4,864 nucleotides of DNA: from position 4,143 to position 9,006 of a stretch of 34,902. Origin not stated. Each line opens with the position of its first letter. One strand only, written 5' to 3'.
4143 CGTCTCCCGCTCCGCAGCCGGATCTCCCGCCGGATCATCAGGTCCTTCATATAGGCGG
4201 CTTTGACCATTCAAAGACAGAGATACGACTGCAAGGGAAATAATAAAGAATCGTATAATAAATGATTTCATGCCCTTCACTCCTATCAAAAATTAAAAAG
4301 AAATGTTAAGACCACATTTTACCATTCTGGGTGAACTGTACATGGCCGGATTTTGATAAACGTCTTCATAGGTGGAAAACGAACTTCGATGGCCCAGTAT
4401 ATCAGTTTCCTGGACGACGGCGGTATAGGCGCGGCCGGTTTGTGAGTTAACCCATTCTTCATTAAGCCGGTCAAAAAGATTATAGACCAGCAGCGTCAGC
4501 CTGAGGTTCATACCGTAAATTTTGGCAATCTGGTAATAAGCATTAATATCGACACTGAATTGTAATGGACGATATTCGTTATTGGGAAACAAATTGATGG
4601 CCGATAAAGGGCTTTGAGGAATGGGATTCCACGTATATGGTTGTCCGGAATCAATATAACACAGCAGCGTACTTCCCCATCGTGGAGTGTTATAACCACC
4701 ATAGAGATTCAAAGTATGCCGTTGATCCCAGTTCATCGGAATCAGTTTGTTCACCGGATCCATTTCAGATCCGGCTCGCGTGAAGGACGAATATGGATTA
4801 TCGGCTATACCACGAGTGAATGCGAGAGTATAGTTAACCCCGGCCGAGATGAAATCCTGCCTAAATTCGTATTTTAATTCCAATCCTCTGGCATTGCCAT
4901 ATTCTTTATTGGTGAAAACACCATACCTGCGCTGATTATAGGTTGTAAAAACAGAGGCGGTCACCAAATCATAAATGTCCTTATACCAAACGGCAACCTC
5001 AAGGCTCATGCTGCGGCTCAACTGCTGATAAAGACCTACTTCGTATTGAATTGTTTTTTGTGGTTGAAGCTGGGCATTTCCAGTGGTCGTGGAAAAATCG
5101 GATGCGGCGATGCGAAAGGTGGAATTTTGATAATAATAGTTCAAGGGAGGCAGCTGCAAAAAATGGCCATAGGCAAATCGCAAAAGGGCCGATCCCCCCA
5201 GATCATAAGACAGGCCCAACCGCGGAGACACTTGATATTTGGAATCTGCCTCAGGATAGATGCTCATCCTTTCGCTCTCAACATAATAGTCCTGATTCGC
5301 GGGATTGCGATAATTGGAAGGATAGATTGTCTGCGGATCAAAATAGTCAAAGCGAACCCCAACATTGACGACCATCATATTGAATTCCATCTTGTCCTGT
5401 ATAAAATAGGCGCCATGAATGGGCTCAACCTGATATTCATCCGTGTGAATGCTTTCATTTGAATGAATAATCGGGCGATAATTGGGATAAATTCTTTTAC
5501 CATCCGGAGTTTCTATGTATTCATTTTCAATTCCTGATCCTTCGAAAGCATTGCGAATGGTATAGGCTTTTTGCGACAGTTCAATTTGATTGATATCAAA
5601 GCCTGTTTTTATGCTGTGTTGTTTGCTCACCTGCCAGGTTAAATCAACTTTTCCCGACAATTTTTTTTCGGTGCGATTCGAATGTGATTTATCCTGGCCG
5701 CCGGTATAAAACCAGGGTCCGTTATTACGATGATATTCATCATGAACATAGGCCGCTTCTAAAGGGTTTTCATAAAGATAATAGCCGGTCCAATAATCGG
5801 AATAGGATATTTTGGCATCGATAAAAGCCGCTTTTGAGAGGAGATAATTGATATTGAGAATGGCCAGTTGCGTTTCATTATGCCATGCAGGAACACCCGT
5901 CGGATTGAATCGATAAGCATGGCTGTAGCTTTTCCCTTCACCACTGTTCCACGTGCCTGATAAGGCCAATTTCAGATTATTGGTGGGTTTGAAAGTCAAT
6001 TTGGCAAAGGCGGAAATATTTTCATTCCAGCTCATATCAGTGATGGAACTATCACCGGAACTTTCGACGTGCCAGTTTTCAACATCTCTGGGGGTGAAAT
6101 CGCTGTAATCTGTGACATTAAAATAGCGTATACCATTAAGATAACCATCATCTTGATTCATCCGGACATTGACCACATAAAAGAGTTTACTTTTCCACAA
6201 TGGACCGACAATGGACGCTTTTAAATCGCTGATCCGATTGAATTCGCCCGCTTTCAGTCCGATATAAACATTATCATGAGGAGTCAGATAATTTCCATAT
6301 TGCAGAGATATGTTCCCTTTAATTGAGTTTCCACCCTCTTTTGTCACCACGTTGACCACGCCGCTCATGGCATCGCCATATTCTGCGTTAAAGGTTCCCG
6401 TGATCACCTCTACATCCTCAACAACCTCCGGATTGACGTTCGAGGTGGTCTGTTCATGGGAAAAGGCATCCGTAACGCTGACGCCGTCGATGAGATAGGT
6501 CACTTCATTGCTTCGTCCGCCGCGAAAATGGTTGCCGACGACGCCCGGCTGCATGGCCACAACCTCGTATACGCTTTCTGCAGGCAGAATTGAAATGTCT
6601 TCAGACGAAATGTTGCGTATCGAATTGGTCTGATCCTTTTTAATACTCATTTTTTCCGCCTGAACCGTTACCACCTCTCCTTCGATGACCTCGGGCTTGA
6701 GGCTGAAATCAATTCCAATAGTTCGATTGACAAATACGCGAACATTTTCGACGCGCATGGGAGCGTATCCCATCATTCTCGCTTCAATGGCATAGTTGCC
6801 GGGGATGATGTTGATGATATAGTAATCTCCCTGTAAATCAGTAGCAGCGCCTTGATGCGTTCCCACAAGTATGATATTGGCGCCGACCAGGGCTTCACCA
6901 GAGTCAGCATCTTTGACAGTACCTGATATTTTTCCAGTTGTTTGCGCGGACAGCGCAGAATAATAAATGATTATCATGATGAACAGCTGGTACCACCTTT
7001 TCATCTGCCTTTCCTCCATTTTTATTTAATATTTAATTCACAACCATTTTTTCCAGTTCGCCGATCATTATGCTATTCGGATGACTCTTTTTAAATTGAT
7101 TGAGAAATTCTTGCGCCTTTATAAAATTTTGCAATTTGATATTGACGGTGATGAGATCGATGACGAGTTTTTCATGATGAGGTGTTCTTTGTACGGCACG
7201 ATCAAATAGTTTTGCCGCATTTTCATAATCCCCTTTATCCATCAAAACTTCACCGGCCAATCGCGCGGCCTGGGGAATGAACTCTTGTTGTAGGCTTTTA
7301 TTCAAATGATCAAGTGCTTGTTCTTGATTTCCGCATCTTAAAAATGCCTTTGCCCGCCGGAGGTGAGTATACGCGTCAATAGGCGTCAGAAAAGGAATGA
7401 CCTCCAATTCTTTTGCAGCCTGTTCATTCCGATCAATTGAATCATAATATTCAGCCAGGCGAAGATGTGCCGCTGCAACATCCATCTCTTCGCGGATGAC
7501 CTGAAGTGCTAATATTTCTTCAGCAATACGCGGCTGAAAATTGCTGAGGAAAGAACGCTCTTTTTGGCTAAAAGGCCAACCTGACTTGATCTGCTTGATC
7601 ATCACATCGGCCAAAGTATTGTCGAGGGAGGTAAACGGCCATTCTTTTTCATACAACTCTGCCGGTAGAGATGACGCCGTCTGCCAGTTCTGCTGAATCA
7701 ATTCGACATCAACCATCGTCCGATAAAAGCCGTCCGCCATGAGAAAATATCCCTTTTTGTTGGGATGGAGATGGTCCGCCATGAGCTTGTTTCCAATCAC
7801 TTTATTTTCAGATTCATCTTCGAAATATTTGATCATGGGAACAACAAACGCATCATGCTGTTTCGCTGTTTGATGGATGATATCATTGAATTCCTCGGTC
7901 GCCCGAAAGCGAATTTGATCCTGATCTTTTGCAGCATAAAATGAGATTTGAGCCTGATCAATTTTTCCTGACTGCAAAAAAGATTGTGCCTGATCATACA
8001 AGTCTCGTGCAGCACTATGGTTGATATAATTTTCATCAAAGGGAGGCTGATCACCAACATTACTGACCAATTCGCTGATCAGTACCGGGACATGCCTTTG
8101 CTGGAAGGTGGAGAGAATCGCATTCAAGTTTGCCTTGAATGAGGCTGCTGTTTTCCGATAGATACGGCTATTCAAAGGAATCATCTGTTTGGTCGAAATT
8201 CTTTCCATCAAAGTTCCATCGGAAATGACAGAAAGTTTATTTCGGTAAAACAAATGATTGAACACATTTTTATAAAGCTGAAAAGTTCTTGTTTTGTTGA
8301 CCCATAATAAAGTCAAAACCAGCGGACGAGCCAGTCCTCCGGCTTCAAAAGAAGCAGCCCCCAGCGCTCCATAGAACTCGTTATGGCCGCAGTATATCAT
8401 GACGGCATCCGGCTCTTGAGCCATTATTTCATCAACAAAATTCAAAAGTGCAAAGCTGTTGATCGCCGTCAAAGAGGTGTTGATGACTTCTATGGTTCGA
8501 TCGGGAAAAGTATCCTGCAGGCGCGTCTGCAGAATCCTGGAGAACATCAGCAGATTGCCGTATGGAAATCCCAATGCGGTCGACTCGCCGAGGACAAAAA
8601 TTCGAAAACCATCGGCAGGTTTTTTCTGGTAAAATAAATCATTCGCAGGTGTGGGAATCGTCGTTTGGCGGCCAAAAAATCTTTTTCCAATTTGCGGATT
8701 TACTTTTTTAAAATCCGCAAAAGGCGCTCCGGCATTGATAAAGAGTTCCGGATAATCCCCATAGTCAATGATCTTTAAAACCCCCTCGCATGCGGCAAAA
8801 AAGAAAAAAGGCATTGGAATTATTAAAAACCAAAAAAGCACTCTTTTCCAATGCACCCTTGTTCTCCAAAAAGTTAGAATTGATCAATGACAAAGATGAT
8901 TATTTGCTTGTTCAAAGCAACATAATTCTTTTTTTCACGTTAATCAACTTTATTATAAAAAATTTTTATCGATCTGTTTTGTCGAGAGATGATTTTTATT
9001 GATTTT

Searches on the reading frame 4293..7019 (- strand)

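Call 7: search_protein_families(library=pfam, proteins=[window:4293-7019:-], max_evalue=0.001)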
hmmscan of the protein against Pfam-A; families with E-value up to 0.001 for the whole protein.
window:4293-7019:- (908 aa): 4 families
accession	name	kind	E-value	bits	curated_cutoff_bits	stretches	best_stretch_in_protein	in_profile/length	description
PF00593.30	TonB_dep_Rec_b-barrel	-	2.3e-25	90.8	27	1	346-848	46-436/436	TonB dependent receptor-like, beta-barrel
PF13715.12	CarbopepD_reg_2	-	2.7e-16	59.8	32.2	1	31-119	1-88/88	CarboxypepD_reg-like domain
PF13620.12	CarboxypepD_reg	-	5.9e-15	55.8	32.3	1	31-108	2-82/82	Carboxypeptidase regulatory-like domain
PF07715.20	Plug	-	4.5e-13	50.1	23.9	1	127-221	2-107/107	TonB-dependent Receptor Plug Domain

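Call 45: search_protein_families(library=ncbifam, proteins=[window:4293-7019:-], max_evalue=0.01)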
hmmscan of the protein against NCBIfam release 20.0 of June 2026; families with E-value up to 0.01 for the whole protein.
window:4293-7019:- (908 aa): 13 families
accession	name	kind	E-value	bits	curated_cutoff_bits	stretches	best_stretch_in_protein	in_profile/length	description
TIGR01782.1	TonB-Xanth-Caul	subfamily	1.9e-15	56.2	310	2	428-866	397-861/868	TonB-dependent receptor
TIGR01779.1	TonB-B12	equivalog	5.9e-14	51.5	599.7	1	121-259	35-186/614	TonB-dependent vitamin B12 receptor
TIGR01783.1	TonB-siderophor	subfamily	2.9e-11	42.7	223.5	2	172-244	57-125/649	TonB-dependent siderophore receptor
NF052345.1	S_layer_anammox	exception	2.1e-10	38.7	1400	1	25-125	1309-1409/1596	Kustd1514 family S-layer glycoprotein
NF049946.1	TonB_dep_CU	exception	2.5e-09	36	700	2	174-306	114-233/683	TonB-dependent receptor, CU motif-type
NF041535.1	TonB_rec_PqqU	equivalog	4.3e-08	31.9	1200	1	176-270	80-173/676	TonB-dependent receptor PqqU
NF010038.0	PRK13513.1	equivalog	8.4e-08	31.2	942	1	198-238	135-176/659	ligand-gated channel protein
NF052649.1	TonRcptRhtA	equivalog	2.1e-06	26.2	1100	1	118-235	64-173/744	TonB-dependent siderophore receptor RhtA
NF053590.1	TonB_dep_TOL0244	equivalog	2.2e-06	26.6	645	1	643-720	404-478/604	TOL_0244 family TonB-dependent receptor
NF010048.1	PRK13524.1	subfamily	2.8e-06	26.1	493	1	192-241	140-189/744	FepA family TonB-dependent siderophore receptor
NF049944.1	TonB_dep_PUIUD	equivalog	4.3e-06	25.3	850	1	534-731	393-569/686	TonB-dependent receptor, PUIUD motif-type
NF010010.0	PRK13483.1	equivalog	7.2e-06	24.3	927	1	198-239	133-175/660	ligand-gated channel protein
NF038079.1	TonB_sider_MxcH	equivalog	6.8e-05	21.1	925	1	171-292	183-300/792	TonB-dependent siderophore myxochelin receptor MxcH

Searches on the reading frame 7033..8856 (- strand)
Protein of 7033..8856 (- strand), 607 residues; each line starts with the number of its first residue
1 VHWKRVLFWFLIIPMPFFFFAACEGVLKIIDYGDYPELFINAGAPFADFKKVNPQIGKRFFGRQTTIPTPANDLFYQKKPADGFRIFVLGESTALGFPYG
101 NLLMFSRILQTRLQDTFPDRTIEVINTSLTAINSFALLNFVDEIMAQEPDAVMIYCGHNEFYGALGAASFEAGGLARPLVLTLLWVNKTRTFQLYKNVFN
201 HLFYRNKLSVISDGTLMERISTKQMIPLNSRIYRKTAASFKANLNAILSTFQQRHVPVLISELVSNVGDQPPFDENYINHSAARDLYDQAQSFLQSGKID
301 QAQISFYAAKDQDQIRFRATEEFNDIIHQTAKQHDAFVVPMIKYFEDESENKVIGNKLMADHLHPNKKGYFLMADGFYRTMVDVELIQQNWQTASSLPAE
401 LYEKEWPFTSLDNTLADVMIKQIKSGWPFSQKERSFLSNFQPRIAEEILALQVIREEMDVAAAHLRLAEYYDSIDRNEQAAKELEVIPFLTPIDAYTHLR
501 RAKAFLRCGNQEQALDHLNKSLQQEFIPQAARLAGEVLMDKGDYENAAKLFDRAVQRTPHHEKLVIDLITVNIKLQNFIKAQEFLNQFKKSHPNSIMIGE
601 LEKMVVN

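Call 7: search_protein_families(library=pfam, proteins=[window:7033-8856:-], max_evalue=0.001)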
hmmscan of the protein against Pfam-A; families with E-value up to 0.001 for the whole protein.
window:7033-8856:- (607 aa): 12 families
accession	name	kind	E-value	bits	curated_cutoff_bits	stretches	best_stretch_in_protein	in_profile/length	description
PF14559.12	TPR_19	-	1.6e-11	44.8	25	1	538-595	1-58/68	Tetratricopeptide repeat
PF13472.12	Lipase_GDSL_2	-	1.6e-09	39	32.9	1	89-370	2-176/178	GDSL-like Lipase/Acylhydrolase family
PF13432.12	TPR_16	-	4.4e-08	33.9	32.7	1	499-560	1-63/65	Tetratricopeptide repeat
PF13428.12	TPR_14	-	1.8e-07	31.6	23.5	0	528-569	1-42/44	Tetratricopeptide repeat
PF07719.23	TPR_2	-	1.9e-07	31.1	27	1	530-561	3-34/34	Tetratricopeptide repeat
PF00515.34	TPR_1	-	6.1e-06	26.3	27.8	0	495-523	1-29/34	Tetratricopeptide repeat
PF09976.15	TPR_21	-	7.7e-06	26.2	25.5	1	493-568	111-181/193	Tetratricopeptide repeat-like domain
PF13174.12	TPR_6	-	2.5e-05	25.1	26.3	0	573-595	11-33/33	Tetratricopeptide repeat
PF00657.28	Lipase_GDSL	-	4e-05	24.3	23.6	0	312-376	141-207/208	GDSL-like Lipase/Acylhydrolase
PF10602.15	RPN7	-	0.00012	22.2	29.6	0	513-590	21-101/174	26S proteasome subunit RPN7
PF13181.12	TPR_8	-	0.00015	22.1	25.7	0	534-560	7-33/34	Tetratricopeptide repeat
PF13424.12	TPR_12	-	0.00074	20.1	30.1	0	530-561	5-41/77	Tetratricopeptide repeat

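Call 45: search_protein_families(library=ncbifam, proteins=[window:7033-8856:-], max_evalue=0.01)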
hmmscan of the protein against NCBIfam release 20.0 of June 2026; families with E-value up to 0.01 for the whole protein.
window:7033-8856:- (607 aa): 9 families
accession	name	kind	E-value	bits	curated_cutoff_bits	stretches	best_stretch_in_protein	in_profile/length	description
TIGR02917.1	PEP_TPR_lipo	equivalog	1.1e-09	36.8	312.2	1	442-598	175-331/899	XrtA/PEP-CTERM system TPR-repeat protein PrsT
TIGR02552.1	LcrH_SycD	equivalog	1.3e-07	31.4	104.8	0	462-520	53-111/136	SycD/LcrH family type III secretion system chaperone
TIGR03302.1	OM_YfiO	subfamily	1.6e-06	27.8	81.4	1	523-595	28-103/239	outer membrane protein assembly factor BamD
TIGR02521.1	type_IV_pilW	equivalog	6.6e-06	25.8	154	1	453-594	57-201/234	type IV pilus biogenesis/stability protein PilW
NF040959.1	MamA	equivalog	8.2e-06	25.4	200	1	500-595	42-138/204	magnetosome protein MamA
TIGR02795.1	tol_pal_ybgF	equivalog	2.6e-05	24.8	90.1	1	523-595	34-109/119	tol-pal system protein YbgF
NF008757.0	PRK11788.1-5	equivalog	0.00017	20.9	363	1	500-598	185-285/388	lipopolysaccharide assembly protein LapB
TIGR03939.1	PGA_TPR_OMP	equivalog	0.0005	18.4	366.65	1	507-595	65-153/800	poly-beta-1,6 N-acetyl-D-glucosamine export porin PgaA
NF008520.0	PRK11447.1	equivalog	0.0038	15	858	1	464-563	238-338/1157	cellulose synthase complex outer membrane protein BcsC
